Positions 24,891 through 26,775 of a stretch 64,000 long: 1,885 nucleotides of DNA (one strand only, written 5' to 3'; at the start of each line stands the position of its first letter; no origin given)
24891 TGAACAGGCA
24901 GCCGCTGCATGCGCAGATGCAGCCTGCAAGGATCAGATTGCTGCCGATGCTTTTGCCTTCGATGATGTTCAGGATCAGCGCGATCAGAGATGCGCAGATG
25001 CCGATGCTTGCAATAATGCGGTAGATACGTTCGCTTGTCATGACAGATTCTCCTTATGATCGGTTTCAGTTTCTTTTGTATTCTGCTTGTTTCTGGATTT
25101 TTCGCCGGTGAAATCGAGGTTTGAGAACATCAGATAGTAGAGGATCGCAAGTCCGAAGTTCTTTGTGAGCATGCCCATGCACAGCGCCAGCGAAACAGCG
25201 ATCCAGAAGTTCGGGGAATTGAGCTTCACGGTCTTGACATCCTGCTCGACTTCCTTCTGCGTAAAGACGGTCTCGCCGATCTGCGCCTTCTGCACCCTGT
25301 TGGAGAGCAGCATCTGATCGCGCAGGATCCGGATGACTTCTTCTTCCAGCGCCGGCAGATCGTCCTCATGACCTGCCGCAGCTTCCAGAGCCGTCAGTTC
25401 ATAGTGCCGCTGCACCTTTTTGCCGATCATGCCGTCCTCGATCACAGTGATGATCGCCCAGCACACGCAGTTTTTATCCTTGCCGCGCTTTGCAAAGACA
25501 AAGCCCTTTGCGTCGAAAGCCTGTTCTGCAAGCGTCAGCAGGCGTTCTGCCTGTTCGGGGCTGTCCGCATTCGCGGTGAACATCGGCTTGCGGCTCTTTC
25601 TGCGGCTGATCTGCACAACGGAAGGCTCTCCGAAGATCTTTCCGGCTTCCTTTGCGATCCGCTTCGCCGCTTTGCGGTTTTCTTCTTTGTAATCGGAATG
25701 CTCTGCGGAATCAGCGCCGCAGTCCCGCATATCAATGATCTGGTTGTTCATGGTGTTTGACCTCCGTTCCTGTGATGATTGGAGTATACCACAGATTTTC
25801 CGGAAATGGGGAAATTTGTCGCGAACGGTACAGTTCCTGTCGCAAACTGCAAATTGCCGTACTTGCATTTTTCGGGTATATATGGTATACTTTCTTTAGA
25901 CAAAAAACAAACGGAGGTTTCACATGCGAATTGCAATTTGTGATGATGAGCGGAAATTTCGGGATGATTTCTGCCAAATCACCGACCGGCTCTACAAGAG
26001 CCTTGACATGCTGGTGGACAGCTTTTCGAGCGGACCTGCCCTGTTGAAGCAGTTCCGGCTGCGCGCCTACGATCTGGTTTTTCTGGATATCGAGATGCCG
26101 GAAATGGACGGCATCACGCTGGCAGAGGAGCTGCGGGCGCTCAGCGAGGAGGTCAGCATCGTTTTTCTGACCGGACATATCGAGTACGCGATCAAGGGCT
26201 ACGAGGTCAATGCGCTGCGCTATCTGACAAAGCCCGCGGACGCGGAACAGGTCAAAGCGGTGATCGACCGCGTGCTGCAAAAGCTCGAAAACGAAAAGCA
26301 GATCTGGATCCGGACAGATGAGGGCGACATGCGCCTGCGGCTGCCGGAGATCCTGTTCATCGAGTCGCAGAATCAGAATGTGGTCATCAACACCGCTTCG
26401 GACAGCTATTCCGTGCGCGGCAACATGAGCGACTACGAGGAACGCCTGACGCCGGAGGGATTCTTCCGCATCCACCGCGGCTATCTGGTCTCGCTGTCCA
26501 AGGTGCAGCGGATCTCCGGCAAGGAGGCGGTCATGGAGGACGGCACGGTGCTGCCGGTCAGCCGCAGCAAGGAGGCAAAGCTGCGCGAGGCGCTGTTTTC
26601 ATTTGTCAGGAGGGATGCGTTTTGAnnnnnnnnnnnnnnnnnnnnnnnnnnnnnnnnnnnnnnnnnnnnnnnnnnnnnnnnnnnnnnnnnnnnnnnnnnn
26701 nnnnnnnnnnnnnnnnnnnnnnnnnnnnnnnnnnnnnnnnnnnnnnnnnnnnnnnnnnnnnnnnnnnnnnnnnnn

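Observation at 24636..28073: AgrC/LytTR-type two-component system lacking any peptide-signal genes, divergent from an operon of three uncharacterised membrane proteins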

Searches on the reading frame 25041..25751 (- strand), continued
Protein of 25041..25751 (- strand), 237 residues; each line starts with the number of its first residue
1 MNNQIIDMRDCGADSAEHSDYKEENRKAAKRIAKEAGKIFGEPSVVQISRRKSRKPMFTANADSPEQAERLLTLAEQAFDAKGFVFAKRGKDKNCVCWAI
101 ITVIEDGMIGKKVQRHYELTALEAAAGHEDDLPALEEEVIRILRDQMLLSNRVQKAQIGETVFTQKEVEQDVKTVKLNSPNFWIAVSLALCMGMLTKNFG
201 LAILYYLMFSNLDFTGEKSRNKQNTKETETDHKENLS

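Call 83: fold_search(model_id=the predicted structure, library=viral)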
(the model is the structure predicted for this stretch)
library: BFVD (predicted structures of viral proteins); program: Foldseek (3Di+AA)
matches with E <= 10: 684; with E <= 0.001: 7
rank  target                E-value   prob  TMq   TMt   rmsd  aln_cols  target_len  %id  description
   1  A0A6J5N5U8            7.1e-05  1.00  0.33  0.48   9.1       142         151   15  GNAT domain containing protein [uncultured Caudovirales phage]
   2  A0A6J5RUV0            2.0e-04  1.00  0.34  0.48   8.7       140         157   11  N-acetyltransferase domain-containing protein [uncultured Caudovirales phage]
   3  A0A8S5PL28            2.3e-04  1.00  0.30  0.43   5.9       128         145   14  Uncharacterized protein [Podoviridae sp. ctnCN2]
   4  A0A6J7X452            5.5e-04  1.00  0.32  0.50   6.8       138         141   14  Uncharacterized protein [uncultured Caudovirales phage]
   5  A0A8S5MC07            7.0e-04  1.00  0.33  0.50   4.8       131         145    7  Myristoyl-CoA:protein N-myristoyltransferase, N-terminal domain [Podoviridae sp. ct53O25]
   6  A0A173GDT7            7.4e-04  1.00  0.28  0.39   6.6       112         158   12  Acetyltransferase [Erwinia phage vB_EamM_RAY]
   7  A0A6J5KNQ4            9.5e-04  0.99  0.28  0.39   9.3       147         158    8  Uncharacterized protein [uncultured Caudovirales phage]
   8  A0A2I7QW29            1.6e-03  1.00  0.32  0.46   5.8       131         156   10  (no name in the UniProt tables at hand)
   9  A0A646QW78            1.7e-03  1.00  0.31  0.45   5.9       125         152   12  GNAT family N-acetyltransferase [Roseobacter phage CRP-4]
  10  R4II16                1.7e-03  0.99  0.26  0.22   9.5       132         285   12  (no name in the UniProt tables at hand)
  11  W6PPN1                1.8e-03  1.00  0.28  0.45   6.7       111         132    8  Predicted host specificity protein A [Citrobacter phage CR8]
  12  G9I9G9                1.9e-03  1.00  0.33  0.27   7.3       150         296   16  (no name in the UniProt tables at hand)
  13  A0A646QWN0            1.9e-03  1.00  0.30  0.44   6.5       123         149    9  (no name in the UniProt tables at hand)
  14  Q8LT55                1.9e-03  1.00  0.32  0.44   9.3       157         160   11  N-acetyltransferase domain-containing protein [Vibrio phage VpV262]
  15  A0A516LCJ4            2.4e-03  0.96  0.23  0.32   9.6       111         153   18  (no name in the UniProt tables at hand)
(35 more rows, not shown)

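Call 90: find_encoding_contigs(protein=P0014, flank=6000, max_places=3)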
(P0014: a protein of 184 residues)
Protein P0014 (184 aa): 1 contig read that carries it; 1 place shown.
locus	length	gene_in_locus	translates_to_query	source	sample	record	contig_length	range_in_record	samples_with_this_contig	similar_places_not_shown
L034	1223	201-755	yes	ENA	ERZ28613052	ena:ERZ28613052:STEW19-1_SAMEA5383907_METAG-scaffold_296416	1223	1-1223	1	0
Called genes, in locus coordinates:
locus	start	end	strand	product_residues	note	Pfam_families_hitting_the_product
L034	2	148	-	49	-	?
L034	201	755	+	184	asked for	-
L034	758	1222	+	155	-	?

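Call 91: find_encoding_contigs(protein=P0010, flank=6000, max_places=3)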
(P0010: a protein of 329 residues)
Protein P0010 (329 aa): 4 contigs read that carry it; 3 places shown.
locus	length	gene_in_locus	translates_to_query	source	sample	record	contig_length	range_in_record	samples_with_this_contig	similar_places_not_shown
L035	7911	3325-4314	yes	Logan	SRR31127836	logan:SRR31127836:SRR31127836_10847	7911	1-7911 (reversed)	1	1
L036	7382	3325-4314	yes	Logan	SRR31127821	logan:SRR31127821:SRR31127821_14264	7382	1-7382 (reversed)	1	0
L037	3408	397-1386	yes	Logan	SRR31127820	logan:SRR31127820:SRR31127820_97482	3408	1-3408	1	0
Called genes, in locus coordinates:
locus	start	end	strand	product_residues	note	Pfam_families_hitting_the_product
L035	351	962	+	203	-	-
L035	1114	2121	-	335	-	PF04041:Glyco_hydro_130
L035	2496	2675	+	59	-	-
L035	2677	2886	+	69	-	-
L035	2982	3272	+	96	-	-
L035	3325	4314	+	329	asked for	-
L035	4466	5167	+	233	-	PF00072:Response_reg, PF04397:LytTR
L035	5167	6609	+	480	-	PF14689:SPOB_a (faint), PF02518:HATPase_c (weak), PF14501:HATPase_c_5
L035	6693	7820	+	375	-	PF01168:Ala_racemase_N, PF00842:Ala_racemase_C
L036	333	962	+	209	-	-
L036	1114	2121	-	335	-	PF04041:Glyco_hydro_130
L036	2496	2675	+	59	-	-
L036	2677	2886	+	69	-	-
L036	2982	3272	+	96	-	-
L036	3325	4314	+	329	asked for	-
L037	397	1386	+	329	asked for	-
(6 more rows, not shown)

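Call 92: find_encoding_contigs(protein=P0019, flank=6000, max_places=3)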
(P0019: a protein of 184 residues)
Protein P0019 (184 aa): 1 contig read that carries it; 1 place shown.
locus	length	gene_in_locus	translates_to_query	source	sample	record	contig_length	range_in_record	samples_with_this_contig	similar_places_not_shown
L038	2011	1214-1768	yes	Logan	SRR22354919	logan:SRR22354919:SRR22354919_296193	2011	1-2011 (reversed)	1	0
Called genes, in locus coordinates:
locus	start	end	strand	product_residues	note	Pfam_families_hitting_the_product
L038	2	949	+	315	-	?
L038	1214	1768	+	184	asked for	-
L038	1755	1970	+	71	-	PF13560:HTH_31, PF12844:HTH_19 (weak), PF01381:HTH_3, PF13443:HTH_26 (weak)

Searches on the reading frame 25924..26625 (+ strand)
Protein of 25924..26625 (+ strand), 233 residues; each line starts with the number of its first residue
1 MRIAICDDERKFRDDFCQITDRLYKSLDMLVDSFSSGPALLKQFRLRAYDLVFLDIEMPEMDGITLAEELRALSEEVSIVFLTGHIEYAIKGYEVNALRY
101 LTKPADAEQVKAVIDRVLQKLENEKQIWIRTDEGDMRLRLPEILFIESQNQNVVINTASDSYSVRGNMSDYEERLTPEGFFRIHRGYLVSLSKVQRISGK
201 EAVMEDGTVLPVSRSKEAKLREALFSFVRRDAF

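Call 3: search_protein_families(library=pfam, max_evalue=1, proteins=[window:25924-26625:+])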
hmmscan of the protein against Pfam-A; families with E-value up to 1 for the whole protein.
window:25924-26625:+ (233 aa): 3 families
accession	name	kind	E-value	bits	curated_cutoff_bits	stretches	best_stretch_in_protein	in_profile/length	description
PF00072.30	Response_reg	-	6.4e-22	78.3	30.2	1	3-114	1-110/111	Response regulator receiver domain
PF04397.21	LytTR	-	1.2e-21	77.2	22.6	1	137-224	5-97/98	LytTr DNA-binding domain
PF21474.3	DNApolII_N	-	0.18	12.1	25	1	126-141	18-33/36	DNA polymerase II, N-terminal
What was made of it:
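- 25924..26625 (+): Response regulator: receiver domain plus LytTR DNA-binding domain, 233 aa. By inspection it carries DD at residues 7-8, the likely phospho-acceptor Asp in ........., and an FxRxHR DNA-binding motif (FFRIHRG). Pfam Response_reg 6e-22 and LytTR 1e-21 (call 3).
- Checked: 25924-26625 (+), 233 aa, with Response_reg (6e-22) and LytTR (1e-21) domains (call 3).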

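Call 4: search_protein_families(library=ncbifam, max_evalue=1, proteins=[window:25924-26625:+])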
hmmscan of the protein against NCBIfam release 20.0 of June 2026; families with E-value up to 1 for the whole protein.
window:25924-26625:+ (233 aa): 97 families (the best 25 are shown)
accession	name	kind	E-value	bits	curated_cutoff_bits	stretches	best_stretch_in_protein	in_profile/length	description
NF010684.1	PRK14084.1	equivalog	2.8e-26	92.8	375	2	1-125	1-123/254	response regulator transcription factor LytR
NF008677.0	PRK11697.1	equivalog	1.7e-23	83.2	246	1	1-224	2-235/238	two-component system response regulator BtsR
NF051850.1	RespRegRprY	equivalog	7e-18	64.9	370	1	1-126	5-128/234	response regulator transcription factor RprY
NF040749.1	tetrathio_RR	equivalog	2.2e-14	53.6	290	1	16-123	14-120/191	tetrathionate respiration response regulator TtrR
NF041946.1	LuxO_transreg_Vib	equivalog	5e-14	52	800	1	25-135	17-129/463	quorum-sensing sigma-54 dependent transcriptional regulator LuxO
TIGR01818.1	ntrC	equivalog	1.3e-13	50.6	558.6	1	5-131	3-127/463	nitrogen regulation protein NR(I)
NF045944.1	ResRegRpaBCyano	equivalog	1.5e-13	50.6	330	1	31-153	24-145/229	response regulator transcription factor RpaB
NF008469.0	PRK11361.1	equivalog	3.1e-13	49.2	714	1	2-127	6-129/461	acetoacetate metabolism transcriptional regulator AtoC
NF006900.1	PRK09390.1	equivalog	4.7e-13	49.1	255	1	3-153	7-153/203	response regulator FixJ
NF053854.1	RespRegPhoBBctds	equivalog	5.3e-13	48.8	270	1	5-157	3-151/225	two-component system response regulator PhoB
NF045991.1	RespRegCtrARhodob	equivalog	1.3e-12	48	350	1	1-135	1-133/224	response regulator transcription factor CtrA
NF007689.0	PRK10365.1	equivalog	1.7e-12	46.9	760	1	16-121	17-124/441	sigma-54-dependent response regulator transcription factor ZraR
TIGR01387.1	cztR_silR_copR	subfamily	5.4e-12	45.8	279.2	1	28-131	22-127/218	heavy metal response regulator transcription factor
NF008302.0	PRK11091.1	equivalog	7.8e-12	44.2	838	1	22-164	543-689/779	aerobic respiration two-component sensor histidine kinase ArcB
NF046022.1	RespRegCpdRBruc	equivalog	1.5e-11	44.3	180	1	2-119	3-118/120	cell cycle two-component system response regulator CpdR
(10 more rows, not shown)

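Call 57: find_encoding_contigs(protein=window:25924-26625:+, flank=6000, max_places=10)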
Protein window:25924-26625:+ (233 aa): 22 contigs read that carry it; 10 places shown.
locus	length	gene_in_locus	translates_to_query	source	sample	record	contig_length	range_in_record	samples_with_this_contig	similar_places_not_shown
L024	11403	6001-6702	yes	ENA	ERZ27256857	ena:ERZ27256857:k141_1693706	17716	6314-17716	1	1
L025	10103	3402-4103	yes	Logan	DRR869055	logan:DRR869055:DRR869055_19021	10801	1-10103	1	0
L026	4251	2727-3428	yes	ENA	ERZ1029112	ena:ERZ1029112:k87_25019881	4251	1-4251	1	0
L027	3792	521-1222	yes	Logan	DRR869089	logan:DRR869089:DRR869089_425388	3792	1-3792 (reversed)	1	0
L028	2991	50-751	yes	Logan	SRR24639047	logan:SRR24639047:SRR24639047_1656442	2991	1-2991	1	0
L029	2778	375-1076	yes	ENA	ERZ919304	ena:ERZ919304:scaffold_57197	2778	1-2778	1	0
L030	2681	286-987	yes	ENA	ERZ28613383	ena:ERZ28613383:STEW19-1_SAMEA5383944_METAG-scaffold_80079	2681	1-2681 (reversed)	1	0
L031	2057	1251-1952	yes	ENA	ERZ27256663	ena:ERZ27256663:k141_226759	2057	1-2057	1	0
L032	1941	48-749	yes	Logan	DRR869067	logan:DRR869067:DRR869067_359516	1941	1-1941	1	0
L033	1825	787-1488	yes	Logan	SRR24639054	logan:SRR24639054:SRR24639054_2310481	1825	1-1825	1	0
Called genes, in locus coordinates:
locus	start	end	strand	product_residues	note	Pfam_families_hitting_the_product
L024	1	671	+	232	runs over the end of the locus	PF04542:Sigma70_r2, PF04545:Sigma70_r4, PF01381:HTH_3 (weak)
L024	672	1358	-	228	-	PF12822:ECF_trnsprt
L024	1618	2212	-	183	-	-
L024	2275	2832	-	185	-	PF08207:EFP_N, PF01132:EFP, PF09285:Elong-fact-P_C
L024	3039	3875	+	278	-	PF01841:Transglut_core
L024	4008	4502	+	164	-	PF20069:DUF6465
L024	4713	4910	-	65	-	-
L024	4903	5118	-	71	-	-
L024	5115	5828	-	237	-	-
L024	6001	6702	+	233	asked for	PF00072:Response_reg, PF04397:LytTR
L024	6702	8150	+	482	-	PF02518:HATPase_c (weak), PF14501:HATPase_c_5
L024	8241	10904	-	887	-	-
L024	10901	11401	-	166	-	?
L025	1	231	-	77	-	?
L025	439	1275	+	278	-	PF01841:Transglut_core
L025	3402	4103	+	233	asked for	PF00072:Response_reg, PF04397:LytTR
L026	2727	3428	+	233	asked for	PF00072:Response_reg, PF04397:LytTR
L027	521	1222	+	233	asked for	PF00072:Response_reg, PF04397:LytTR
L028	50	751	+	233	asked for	PF00072:Response_reg, PF04397:LytTR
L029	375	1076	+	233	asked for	PF00072:Response_reg, PF04397:LytTR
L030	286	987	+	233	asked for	PF00072:Response_reg, PF04397:LytTR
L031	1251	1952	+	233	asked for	PF00072:Response_reg, PF04397:LytTR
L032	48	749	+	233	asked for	PF00072:Response_reg, PF04397:LytTR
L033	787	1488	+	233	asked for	PF00072:Response_reg, PF04397:LytTR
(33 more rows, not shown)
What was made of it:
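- Checked: That start is the one called on related contigs (call 57), rather than the TTG at 26622 that gives 483 aa.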

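Call 89: search_solved_structures(query=window:25924-26625:+, max_evalue=1e-8)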
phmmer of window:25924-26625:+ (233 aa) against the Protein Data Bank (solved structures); distinct sequences matched with E-value up to 1e-8: 10.
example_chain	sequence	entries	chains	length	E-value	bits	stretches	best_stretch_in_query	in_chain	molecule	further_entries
6m8o_A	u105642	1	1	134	1.7e-12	50.7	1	3-118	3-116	DNA-binding response regulator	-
2qv0_A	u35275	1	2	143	3.2e-12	49.8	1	2-121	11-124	Protein mrkE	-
6swf_A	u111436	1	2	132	3.1e-11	46.5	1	2-125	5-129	Two-component response regulator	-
6swb_A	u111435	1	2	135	3.5e-11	46.4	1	2-125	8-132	Two-component response regulator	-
1yio_A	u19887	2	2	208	2.8e-10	43.4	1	7-124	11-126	response regulatory protein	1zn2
3cu5_A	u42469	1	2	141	6.4e-10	42.2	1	1-120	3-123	Two component transcriptional regulator, AraC family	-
1zy2_A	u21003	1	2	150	1.2e-09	41.4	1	3-140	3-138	transcriptional regulator NtrC1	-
1dc7_A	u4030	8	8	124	1.4e-09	41.2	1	19-119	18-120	NITROGEN REGULATION PROTEIN | NITROGEN REGULATION PROTEIN NR(I) | NTRC RECEIVER DOMAIN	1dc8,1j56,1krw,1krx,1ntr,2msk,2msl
3a0r_B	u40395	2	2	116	1.9e-09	40.7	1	2-118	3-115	Response regulator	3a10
3a0u_A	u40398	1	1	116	2.5e-09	40.3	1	2-118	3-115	Response regulator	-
